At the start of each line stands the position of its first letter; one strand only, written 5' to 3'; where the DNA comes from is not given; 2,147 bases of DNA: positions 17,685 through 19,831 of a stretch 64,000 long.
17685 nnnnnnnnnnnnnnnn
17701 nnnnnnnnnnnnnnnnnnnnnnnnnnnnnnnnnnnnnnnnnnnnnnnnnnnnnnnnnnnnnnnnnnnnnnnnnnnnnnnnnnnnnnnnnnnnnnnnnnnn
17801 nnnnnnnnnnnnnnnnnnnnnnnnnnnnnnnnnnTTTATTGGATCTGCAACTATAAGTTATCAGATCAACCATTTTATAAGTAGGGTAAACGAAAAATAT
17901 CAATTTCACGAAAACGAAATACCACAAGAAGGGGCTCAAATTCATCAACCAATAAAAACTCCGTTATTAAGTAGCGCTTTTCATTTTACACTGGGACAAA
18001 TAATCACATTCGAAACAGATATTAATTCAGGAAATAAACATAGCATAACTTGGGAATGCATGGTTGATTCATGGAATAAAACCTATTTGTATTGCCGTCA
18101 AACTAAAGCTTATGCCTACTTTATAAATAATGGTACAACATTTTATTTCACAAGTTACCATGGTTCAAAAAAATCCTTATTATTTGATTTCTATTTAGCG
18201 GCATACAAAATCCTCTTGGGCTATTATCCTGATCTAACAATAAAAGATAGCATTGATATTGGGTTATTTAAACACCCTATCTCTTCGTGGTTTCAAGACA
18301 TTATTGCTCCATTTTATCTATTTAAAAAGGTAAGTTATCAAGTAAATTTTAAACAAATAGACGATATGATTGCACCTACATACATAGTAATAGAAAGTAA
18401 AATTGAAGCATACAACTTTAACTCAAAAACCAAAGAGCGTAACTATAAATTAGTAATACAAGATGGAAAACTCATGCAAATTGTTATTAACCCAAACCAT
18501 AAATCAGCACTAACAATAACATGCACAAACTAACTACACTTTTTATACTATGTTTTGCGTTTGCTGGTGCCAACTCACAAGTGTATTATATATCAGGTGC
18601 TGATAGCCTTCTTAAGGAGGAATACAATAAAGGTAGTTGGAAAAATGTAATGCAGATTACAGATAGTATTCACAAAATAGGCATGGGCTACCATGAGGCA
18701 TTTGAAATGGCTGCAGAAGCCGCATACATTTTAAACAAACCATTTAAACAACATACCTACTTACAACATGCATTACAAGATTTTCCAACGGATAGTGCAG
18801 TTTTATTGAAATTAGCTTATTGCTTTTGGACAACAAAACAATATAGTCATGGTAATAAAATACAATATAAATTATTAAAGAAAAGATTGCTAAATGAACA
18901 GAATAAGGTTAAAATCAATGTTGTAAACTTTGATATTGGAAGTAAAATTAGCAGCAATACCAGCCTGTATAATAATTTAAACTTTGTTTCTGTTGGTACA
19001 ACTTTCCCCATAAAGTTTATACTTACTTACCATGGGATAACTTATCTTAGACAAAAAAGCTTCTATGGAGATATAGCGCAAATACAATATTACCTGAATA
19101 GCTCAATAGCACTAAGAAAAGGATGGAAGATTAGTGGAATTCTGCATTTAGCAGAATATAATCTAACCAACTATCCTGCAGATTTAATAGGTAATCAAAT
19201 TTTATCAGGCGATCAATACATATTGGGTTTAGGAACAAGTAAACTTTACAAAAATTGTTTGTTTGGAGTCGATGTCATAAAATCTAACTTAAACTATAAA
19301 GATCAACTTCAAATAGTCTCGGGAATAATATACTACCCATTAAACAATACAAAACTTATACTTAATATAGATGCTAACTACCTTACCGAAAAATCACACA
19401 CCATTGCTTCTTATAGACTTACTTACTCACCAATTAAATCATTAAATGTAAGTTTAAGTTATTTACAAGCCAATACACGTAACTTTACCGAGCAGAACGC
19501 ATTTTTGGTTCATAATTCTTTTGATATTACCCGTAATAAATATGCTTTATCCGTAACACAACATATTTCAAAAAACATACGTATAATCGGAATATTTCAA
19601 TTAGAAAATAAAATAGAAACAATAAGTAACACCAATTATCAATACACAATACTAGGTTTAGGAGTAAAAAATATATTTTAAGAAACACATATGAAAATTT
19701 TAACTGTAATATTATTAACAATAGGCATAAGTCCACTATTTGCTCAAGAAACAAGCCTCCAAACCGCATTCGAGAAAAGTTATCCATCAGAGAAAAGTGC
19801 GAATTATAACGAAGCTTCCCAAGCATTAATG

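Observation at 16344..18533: Urea-transporter-family channel fused to an M23 metallopeptidase and an unassigned ~190-aa C-terminal domain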

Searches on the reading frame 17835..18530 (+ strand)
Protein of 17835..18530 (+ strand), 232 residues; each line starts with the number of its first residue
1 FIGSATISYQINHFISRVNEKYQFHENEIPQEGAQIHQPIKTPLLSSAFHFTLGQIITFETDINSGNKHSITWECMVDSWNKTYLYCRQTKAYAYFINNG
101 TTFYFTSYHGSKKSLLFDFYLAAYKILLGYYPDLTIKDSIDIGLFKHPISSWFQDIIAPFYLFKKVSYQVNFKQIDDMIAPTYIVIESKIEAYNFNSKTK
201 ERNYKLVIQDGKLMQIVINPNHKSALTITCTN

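Call 41: predict_structure(alignment_id=A2)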
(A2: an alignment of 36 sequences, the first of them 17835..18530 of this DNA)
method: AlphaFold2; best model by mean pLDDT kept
length: 232 residues; sequences in the alignment: 36
mean_pLDDT: 89.4   pTM: 0.85
mean pLDDT of the five models: 89.4, 87.3, 86.6, 86.5, 86.3
residues with pLDDT >= 90: 164; 70-90: 48; 50-70: 17; < 50: 3
segments of 3 or more residues with pLDDT < 50: 1-3
pLDDT, mean of each block of 10 residues (from residue 1): 64 91 92 90 96 96 80 96 96 96 96 94 97 94 69 69 87 94 97 88 96 93 88 90
secondary structure, 60 per line:
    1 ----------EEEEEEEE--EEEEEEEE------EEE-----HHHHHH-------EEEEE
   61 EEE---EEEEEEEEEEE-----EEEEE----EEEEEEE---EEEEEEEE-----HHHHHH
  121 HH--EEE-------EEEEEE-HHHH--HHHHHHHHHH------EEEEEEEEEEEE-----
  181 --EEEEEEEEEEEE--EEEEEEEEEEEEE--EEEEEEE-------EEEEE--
elements in order: E11-18 E21-28 E35-37 H43-48 E56-63 E67-77 E83-87 E92-98 E102-109 H115-122 E125-127 E135-140 H142-145 H148-157 E164-175 E183-194 E197-209 E212-218 E226-230

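Call 44: fold_search(model_id=the predicted structure, library=pdb)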
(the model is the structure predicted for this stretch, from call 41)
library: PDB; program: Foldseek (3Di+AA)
matches with E <= 10: 873; with E <= 0.001: 0
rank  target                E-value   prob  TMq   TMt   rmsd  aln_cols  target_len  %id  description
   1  8cgm_A                5.2e-03  0.99  0.30  0.35  11.4       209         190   10  Structure of the lipoprotein transporter LolA from Porphyromonas gingivalis (released 2023-06-21)
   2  7tpm                  9.2e-03  0.90  0.24  0.27  11.0       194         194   10  Structure of the outer-membrane lipoprotein carrier protein (LolA) from Borrelia burgdorferi (released 2023-03-15)
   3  3fzx                  9.7e-03  0.97  0.31  0.34  14.0       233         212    8  CRYSTAL STRUCTURE OF A PUTATIVE EXPORTED PROTEIN WITH YMCC-LIKE FOLD (BF2203) FROM BACTEROIDES FRAGILIS NCTC 9343 AT 2.2 (released 2009-02-03)
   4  2w7q_A                1.5e-02  0.93  0.28  0.32  10.1       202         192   11  Structure of Pseudomonas aeruginosa LolA (released 2009-12-29)
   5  3buu_B                1.7e-02  0.90  0.32  0.33  10.7       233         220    8  Crystal structure of LolA superfamily protein NE2245 from Nitrosomonas europaea (released 2008-01-22)
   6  8t5j                  1.8e-02  0.94  0.28  0.36  11.4       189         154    8  Crystal structure of outer membrane lipoprotein carrier protein (LolA) from Francisella philomiragia (released 2023-06-28)
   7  4mxt                  1.9e-02  0.85  0.23  0.27  12.1       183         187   10  Crystal structure of an Outer-membrane lipoprotein carrier protein (BACUNI_04723) from Bacteroides uniformis ATCC 8492 a (released 2013-10-16)
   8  5jsg_B                2.1e-02  0.30  0.16  0.18  16.0       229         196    6  Crystal structure of Spindlin1 bound to compound EML405 (released 2017-05-10)
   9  2v43_C                2.8e-02  0.23  0.17  0.14  18.4       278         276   12  Crystal structure of RseB: a sensor for periplasmic stress response in E. coli (released 2007-08-28)
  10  5y5w_C                3.5e-02  0.25  0.16  0.17  16.7       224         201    8  Crystal structure of human Spindlin1 in complex with a histone H4K20(me3) peptide (released 2017-10-11)
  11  6i8b_E                3.5e-02  0.23  0.16  0.18  16.0       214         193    7  Crystal structure of Spindlin1 in complex with the inhibitor VinSpinIn (released 2018-12-05)
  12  2y7s_A                3.7e-02  0.10  0.13  0.13  20.4       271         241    8  Structure of a designed meningococcal antigen (factor H binding protein, mutant G1) inducing broad protective immunity (released 2011-07-27)
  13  2w7q_B                4.5e-02  0.84  0.27  0.32  10.1       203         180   10  Structure of Pseudomonas aeruginosa LolA (released 2009-12-29)
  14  4z3t_B                4.7e-02  0.10  0.14  0.14  20.1       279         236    7  Meningococcal Factor H binding protein mutant L130R/G133D (released 2015-11-04)
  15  6i8l                  5.5e-02  0.20  0.16  0.17  15.9       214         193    8  Crystal structure of Spindlin1 in complex with the inhibitor TD001851a (released 2018-12-05)
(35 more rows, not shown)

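Call 54: search_solved_structures(query=A2, max_evalue=1)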
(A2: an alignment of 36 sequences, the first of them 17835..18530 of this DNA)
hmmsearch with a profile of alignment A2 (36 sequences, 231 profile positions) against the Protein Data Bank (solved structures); distinct sequences matched with E-value up to 1: 0.

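Call 69: search_protein_families(library=pfam, proteins=[window:17835-18530:+], max_evalue=5)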
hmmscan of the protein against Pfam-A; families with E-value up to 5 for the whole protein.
window:17835-18530:+ (232 aa): 1 family
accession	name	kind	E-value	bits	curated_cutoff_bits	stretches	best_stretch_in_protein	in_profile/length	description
PF04838.17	Baculo_LEF5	-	0.016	15.7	25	1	122-205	43-126/156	Baculoviridae late expression factor 5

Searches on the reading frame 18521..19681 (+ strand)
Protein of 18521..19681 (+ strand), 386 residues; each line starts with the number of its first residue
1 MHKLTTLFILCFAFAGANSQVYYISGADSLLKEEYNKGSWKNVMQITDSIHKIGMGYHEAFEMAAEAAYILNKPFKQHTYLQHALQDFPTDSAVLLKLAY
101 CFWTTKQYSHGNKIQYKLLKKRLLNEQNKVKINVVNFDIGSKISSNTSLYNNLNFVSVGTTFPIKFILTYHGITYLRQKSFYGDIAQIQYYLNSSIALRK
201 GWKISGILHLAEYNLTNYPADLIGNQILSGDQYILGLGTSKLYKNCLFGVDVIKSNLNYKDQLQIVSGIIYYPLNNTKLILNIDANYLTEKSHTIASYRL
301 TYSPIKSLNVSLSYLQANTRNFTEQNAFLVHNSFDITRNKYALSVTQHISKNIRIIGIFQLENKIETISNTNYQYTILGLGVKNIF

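Call 3: search_protein_families(library=pfam, proteins=[window:18521-19681:+], max_evalue=0.01)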
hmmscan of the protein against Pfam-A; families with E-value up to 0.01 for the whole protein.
window:18521-19681:+ (386 aa): 0 families

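Call 5: search_protein_families(library=ncbifam, proteins=[window:18521-19681:+], max_evalue=0.01)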
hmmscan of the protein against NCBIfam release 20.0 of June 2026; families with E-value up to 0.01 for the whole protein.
window:18521-19681:+ (386 aa): 0 families

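Call 53: search_solved_structures(query=A3, max_evalue=1)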
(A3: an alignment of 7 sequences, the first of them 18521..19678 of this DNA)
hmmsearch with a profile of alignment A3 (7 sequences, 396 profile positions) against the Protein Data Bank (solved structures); distinct sequences matched with E-value up to 1: 59.
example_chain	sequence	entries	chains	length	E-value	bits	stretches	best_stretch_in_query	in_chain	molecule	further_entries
9qhb_A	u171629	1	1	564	6.4e-33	117.2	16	68-122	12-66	Engineered tetratricopeptide repeat protein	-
8bu0_A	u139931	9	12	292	4.5e-19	71.6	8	68-122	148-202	Consensus tetratricopeptide repeat protein | Crystal structure of an 8-repeat consensus TPR superhelix with Zinc. | Monomer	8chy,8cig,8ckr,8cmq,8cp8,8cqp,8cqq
9qhc_A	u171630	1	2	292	5.8e-19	71.2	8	68-101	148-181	Engineered tetratricopeptide repeat protein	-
2fo7_A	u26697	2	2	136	1e-10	44.1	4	68-119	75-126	SYNTHETIC CONSENSUS TPR PROTEIN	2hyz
8ch0_A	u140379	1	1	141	1.3e-10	43.8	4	68-119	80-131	Consensus tetratricopeptide repeat protein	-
3kd7_A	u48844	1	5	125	8.1e-10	41.1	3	68-102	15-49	CTPR390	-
1na0_A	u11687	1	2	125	3.3e-08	35.8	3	68-101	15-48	designed protein CTPR3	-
8bd7_C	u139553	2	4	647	5.2e-08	35.2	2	73-122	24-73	IFT70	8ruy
4uzy_A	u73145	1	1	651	5.3e-08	35.1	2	73-122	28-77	FLAGELLAR ASSOCIATED PROTEIN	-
9gzg_A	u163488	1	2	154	6.1e-07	31.6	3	68-123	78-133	Engineered CTPR protein with glutamic acids for conductivity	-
7obi_A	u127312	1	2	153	8.1e-07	31.2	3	68-122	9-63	CTPR-rv4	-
6vfj_B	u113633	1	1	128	2.9e-06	29.4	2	68-101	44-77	I53_dn5B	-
2wqh_A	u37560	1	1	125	5.2e-06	28.6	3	68-101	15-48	CTPR3Y3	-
2avp_A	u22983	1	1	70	6.1e-06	28.3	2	68-101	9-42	synthetic consensus TPR protein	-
1na3_A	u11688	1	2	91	6.7e-06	28.2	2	68-101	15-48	designed protein CTPR2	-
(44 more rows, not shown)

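Call 69: search_protein_families(library=pfam, proteins=[window:18521-19678:+], max_evalue=5)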
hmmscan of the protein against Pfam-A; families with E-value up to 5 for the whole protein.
window:18521-19678:+ (386 aa): 1 family
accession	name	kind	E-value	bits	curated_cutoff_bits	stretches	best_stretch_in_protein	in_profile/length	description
PF14559.12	TPR_19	-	0.091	13.5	25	1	80-108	13-41/68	Tetratricopeptide repeat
